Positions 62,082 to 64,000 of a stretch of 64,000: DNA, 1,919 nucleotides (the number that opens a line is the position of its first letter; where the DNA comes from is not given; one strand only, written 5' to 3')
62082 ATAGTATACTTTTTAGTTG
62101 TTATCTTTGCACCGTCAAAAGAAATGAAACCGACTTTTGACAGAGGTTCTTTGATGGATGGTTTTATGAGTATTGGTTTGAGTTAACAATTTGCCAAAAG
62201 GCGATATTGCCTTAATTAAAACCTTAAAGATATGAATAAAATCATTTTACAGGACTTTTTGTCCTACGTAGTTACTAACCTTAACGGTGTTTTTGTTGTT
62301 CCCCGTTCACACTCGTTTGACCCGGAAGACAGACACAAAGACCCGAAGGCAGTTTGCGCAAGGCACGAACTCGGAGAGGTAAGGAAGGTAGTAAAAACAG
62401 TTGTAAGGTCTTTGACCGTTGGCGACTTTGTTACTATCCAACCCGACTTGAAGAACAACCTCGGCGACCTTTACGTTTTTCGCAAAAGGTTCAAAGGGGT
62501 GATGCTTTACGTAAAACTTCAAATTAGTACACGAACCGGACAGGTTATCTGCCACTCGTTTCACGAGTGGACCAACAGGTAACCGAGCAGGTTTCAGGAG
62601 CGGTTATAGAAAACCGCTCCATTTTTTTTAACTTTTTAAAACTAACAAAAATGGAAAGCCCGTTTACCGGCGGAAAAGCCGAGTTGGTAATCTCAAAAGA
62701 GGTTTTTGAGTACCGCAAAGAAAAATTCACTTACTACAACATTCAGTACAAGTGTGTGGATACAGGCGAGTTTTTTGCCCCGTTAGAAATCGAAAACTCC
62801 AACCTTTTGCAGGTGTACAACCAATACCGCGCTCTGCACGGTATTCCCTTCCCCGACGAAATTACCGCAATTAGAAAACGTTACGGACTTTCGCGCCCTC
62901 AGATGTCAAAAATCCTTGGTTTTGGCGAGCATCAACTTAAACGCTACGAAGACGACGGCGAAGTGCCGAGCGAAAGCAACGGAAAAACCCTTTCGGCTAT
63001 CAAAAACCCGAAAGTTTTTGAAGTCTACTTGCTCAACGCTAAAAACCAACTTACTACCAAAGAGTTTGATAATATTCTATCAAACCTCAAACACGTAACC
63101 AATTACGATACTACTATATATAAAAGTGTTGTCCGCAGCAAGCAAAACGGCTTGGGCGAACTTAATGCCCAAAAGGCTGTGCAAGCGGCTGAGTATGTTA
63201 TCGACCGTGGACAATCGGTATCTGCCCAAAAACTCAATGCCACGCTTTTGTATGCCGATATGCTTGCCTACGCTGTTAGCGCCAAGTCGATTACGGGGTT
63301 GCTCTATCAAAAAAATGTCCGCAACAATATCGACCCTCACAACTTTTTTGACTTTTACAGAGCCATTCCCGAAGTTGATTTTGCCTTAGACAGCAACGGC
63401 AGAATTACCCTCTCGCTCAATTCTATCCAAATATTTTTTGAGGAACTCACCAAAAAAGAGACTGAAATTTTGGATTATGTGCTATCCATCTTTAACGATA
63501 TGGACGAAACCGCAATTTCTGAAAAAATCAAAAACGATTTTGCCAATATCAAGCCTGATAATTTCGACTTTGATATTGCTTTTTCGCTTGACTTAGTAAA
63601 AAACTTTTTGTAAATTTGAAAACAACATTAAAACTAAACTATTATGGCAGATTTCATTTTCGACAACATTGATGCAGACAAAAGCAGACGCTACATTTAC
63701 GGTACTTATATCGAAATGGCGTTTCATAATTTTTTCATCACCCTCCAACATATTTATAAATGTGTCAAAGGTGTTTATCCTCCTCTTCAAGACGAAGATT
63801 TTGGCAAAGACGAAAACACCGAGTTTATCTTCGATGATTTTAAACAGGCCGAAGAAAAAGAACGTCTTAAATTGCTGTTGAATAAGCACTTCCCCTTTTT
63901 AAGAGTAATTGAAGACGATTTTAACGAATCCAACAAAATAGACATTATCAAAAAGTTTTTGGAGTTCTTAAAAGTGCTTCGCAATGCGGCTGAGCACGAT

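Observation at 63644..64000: Unlisted ORF at the window edge looks like the N-terminus of a Cas13b RNA-guided RNase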

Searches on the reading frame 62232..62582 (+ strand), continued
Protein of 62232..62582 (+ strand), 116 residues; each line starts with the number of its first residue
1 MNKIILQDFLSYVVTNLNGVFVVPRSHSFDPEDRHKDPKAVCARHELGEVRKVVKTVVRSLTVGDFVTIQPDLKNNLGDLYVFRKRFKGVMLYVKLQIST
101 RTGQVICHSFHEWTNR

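Call 66: fold_search(model_id=the predicted structure, library=pdb)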
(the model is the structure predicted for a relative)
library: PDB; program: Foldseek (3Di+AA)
matches with E <= 10: 50; with E <= 0.001: 11
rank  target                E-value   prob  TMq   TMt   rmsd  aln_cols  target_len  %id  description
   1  8wf8_A                8.1e-39  1.00  0.68  0.66   7.8      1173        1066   22  Cryo-EM structure of the PspCas13b-crRNA complex (released 2025-03-19)
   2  8wf9_A                7.2e-37  1.00  0.69  0.71   7.1      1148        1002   22  Cryo-EM structure of the PspCas13b-crRNA-target RNA complex (State 1) (released 2025-03-19)
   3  6dtd_A                2.3e-34  1.00  0.64  0.63   8.7      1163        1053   18  High-resolution crystal structure of Cas13b from Prevotella buccae (released 2019-02-20)
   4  9fcv_A                1.4e-33  1.00  0.64  0.62   8.9      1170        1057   19  Cas nuclease-CRISPR (cr)RNA ribonucleoprotein (RNP) complex (released 2025-02-12)
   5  8wfa_A                4.1e-31  1.00  0.43  0.50  11.2       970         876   22  Cryo-EM structure of the PspCas13b-crRNA-target RNA complex (State 2) (released 2025-03-19)
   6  8wfb_A                1.5e-25  1.00  0.44  0.45   5.3       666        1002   26  Cryo-EM structure of the dPspCas13b-ADAR2-crRNA-target RNA complex (released 2025-03-19)
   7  6aay_A                9.0e-22  1.00  0.51  0.45  13.9      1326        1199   15  the Cas13b binary complex (released 2019-03-13)
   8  7vti_A                4.2e-12  1.00  0.31  0.40  13.8      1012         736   11  Crystal structure of the Cas13bt3-crRNA binary complex (released 2022-08-24)
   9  8wcs_A                9.4e-11  1.00  0.37  0.37  14.5      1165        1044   11  Cryo-EM structure of Cas13h1-crRNA binary complex (released 2024-05-22)
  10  7vtn_A                3.4e-10  1.00  0.27  0.38  16.3       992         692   11  Cryo-EM structure of the Cas13bt3-crRNA-target RNA ternary complex (released 2022-09-07)
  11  8fti_A                1.8e-09  1.00  0.26  0.34  21.7      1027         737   11  Cryo-EM structure of the Cas13bt3-crRNA-target RNA ternary complex in activated state (released 2023-09-27)
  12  7kfu_C                2.2e+00  0.08  0.07  0.08  15.4       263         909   10  Cas6-RT-Cas1--Cas2 complex (released 2021-03-31)
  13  7kft_E                2.3e+00  0.08  0.08  0.16  15.3       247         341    9  Partial Cas6-RT-Cas1--Cas2 complex (released 2021-03-31)
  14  6jb3                  2.4e+00  0.02  0.06  0.07  39.6       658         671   10  Structure of SUR1 subunit bound with repaglinide (released 2019-05-22)
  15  6x1g_A                3.0e+00  0.05  0.05  0.16  18.8       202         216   13  Crystal structure of a GEF domain from the Orientia tsutsugamushi protein OtDUB in complex with Rac1 (released 2020-11-25)
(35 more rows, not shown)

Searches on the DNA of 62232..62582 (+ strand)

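Call 25: search_dna_similar(query=L002:14527-15692:+, collection=phages, mode=distant, max_evalue=1, max_rows=20)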
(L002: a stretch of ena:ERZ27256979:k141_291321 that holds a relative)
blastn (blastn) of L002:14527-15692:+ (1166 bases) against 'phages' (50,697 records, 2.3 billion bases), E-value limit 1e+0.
Records with a match: 1; places in all: 1; records where one place covers at least 80% of the query: 0.
Best place of each record, by identity: 80-90% 1.
By first word of the organism name: Synechococcus 1.
By host as written in the record: Synechococcus sp. MIT S9220 1.
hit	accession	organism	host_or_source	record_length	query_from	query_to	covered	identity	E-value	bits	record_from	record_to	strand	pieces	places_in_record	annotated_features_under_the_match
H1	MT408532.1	Synechococcus phage SynMITS9220M01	Synechococcus sp. MIT S9220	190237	157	198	4%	83.3%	1e-1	46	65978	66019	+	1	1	baseplate wedge initiator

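Call 70: search_dna_similar(query=L002:14527-15692:+, collection=plasmids, mode=distant, max_evalue=1, max_rows=10)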
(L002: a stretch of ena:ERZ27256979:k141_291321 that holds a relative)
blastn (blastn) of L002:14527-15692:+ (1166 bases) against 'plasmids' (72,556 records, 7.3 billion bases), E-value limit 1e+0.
Records with a match: 2; places in all: 2; records where one place covers at least 80% of the query: 0.
Best place of each record, by identity: 80-90% 2.
By first word of the organism name: Bacillus 2.
By predicted mobility (MOB-suite, as given by PLSDB): non-mobilizable 2.
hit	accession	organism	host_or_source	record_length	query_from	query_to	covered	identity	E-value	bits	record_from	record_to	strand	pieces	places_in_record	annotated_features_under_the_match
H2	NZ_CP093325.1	Bacillus sp. N5-665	whole organism,peat soil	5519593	883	923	4%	85.4%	3e-2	48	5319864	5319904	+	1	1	none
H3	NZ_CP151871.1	Bacillus thuringiensis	tobacco,mixed culture,leaves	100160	883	923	4%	85.4%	3e-2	48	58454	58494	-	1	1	lysophospholipid acyltransferase family protein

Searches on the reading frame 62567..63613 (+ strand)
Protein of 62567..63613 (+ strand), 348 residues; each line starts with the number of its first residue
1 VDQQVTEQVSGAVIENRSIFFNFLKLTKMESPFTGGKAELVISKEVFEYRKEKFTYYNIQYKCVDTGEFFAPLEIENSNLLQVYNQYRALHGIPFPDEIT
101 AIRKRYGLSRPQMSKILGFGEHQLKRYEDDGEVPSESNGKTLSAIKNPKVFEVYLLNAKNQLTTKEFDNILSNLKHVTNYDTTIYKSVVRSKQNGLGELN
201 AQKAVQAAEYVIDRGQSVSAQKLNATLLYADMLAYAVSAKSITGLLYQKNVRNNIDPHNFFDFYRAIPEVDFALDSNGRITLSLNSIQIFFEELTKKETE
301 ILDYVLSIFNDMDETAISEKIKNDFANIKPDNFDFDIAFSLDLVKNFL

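Call 4: search_protein_families(library=pfam, proteins=[window:62567-63613:+], max_evalue=1)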
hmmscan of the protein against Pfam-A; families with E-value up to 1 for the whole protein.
window:62567-63613:+ (348 aa): 6 families
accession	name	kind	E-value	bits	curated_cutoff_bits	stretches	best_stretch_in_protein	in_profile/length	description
PF13274.11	SocA_Panacea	-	0.00032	22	25.7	1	227-322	5-107/113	Antitoxin SocA-like, Panacea domain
PF15731.11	MqsA_antitoxin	-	0.0016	19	30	1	36-137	7-112/131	Antitoxin component of bacterial toxin-antitoxin system, MqsA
PF12844.13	HTH_19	-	0.0021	18.4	30.2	1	101-139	6-44/64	Helix-turn-helix domain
PF03356.20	Pox_LP_H2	-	0.08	13.3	27.6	1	18-81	54-120/188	Viral late protein H2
PF06047.16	Nkap_C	-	0.15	12.6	25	1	117-168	32-83/102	NF-kappa-B-activating protein C-terminal domain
PF13560.12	HTH_31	-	0.16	12.7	27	1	101-136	8-44/64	Helix-turn-helix domain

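Call 5: search_protein_families(library=ncbifam, proteins=[window:62567-63613:+], max_evalue=1)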
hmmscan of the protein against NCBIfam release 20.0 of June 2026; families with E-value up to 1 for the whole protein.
window:62567-63613:+ (348 aa): 4 families
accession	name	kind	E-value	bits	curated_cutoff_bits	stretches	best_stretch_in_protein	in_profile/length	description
TIGR03830.1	CxxCG_CxxCG_HTH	subfamily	2.6e-14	53.1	61.8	1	42-147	13-119/127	type II TA system antitoxin MqsA family protein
NF041951.1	phage_RstR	subfamily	0.00035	20.8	80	1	95-143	3-51/108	RstR family transcriptional repressor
NF041265.1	NadS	equivalog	0.011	16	60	1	98-152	34-89/94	NadS family protein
NF041575.1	antitoxPezA_Strep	equivalog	0.059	13.3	290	1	97-131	4-38/158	type II toxin-antitoxin system antitoxin PezA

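Call 6: search_protein_families(library=padloc, proteins=[window:62567-63613:+], max_evalue=1)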
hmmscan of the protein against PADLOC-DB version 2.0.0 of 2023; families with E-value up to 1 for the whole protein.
window:62567-63613:+ (348 aa): 1 family
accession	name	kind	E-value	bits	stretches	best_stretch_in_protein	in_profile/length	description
PDLC03949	RmrA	-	0.041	10.8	1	96-145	4-53/363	-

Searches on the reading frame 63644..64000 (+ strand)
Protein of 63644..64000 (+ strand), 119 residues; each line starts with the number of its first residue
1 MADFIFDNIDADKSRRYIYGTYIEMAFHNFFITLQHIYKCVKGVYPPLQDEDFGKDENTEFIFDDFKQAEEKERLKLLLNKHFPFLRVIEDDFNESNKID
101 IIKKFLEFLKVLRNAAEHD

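Call 4: search_protein_families(library=pfam, proteins=[window:63644-64000:+], max_evalue=1)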
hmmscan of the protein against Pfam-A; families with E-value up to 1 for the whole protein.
window:63644-64000:+ (119 aa): 0 families

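Call 5: search_protein_families(library=ncbifam, proteins=[window:63644-64000:+], max_evalue=1)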
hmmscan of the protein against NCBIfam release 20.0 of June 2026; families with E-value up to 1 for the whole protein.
window:63644-64000:+ (119 aa): 1 family
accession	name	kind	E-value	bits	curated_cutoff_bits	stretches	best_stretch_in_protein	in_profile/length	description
NF038190.1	VI_Cas13b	equivalog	6.9e-10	37.5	150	1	15-118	4-118/1066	type VI-B CRISPR-associated RNA-guided ribonuclease Cas13b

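Call 6: search_protein_families(library=padloc, proteins=[window:63644-64000:+], max_evalue=1)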
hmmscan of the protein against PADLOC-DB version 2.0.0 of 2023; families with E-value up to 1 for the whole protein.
window:63644-64000:+ (119 aa): 2 families
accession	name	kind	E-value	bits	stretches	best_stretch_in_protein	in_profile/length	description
PDLC02153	Cas13b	-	4.6e-12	43.1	1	14-118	15-113/903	-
PDLC01468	Cas13b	-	7.4e-12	42.4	1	14-116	15-115/933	CAS-VI-B; effector__SPE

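Call 7: search_solved_structures(query=window:63644-64000:+, max_evalue=10, show_alignments=3)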
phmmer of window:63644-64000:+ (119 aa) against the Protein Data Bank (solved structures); distinct sequences matched with E-value up to 10: 1.
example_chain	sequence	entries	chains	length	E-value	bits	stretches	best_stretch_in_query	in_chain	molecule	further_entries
6dtd_A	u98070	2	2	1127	0.00072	23.2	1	15-92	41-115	nuclease | Phage head-tail adaptor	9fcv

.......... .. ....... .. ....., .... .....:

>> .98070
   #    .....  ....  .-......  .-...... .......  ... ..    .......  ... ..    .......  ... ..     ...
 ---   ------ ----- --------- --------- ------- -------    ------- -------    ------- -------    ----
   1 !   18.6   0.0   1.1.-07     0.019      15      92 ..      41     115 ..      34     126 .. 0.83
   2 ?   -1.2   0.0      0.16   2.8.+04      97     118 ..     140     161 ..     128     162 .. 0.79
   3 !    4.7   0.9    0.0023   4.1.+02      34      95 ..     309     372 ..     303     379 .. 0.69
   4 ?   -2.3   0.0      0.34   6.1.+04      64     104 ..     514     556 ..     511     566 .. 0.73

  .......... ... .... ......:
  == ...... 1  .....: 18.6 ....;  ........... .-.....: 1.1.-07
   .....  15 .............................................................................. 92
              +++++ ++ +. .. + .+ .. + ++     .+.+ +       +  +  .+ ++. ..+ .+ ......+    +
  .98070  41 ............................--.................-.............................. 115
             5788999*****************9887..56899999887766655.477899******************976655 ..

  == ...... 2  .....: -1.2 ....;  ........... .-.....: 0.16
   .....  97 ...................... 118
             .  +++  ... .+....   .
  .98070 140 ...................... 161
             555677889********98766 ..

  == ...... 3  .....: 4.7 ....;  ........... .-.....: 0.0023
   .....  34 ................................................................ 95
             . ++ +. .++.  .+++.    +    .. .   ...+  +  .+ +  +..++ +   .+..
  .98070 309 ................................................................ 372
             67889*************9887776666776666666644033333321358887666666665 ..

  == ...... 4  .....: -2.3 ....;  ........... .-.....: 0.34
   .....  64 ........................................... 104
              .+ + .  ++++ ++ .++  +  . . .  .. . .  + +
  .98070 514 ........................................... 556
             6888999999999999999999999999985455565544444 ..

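Call 8: find_homologous_proteins(query=window:63644-64000:+)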
Query window:63644-64000:+ (119 aa): 1 proteins with E <= 0.001 among 1 candidates.
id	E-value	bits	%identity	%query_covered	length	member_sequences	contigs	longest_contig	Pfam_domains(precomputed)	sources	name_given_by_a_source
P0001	1.9e-7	49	74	29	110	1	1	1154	-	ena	-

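Call 9: find_related_loci(query=window:63644-64000:+, collection=genome_contigs, flank=10000)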
Query window:63644-64000:+ (119 aa) in genome_contigs; peptide patterns used: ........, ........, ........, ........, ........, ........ (x = any residue, [..] = any of these).
295 stretches matched a pattern; 1 encode a relative of the query (tblastn E <= 1e-3); 1 distinct loci.
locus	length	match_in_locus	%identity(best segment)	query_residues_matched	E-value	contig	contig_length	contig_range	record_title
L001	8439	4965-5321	82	1-119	4e-66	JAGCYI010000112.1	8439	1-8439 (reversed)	MAG: Bacteroidales bacterium isolate RGIG10234 Yak_Rumen-5__c709586, whole genome shotgun sequence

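Call 14: search_protein_families(library=ncbifam, proteins=[L001:4965-8033:+], max_evalue=0.01)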
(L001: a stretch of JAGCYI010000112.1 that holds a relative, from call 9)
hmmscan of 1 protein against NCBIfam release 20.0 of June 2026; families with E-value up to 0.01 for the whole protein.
L001:4965-8033:+ (1023 aa): 1 family
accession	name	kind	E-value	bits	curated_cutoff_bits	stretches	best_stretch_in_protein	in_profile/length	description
NF038190.1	VI_Cas13b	equivalog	1e-117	394.5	150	1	14-976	3-1039/1066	type VI-B CRISPR-associated RNA-guided ribonuclease Cas13b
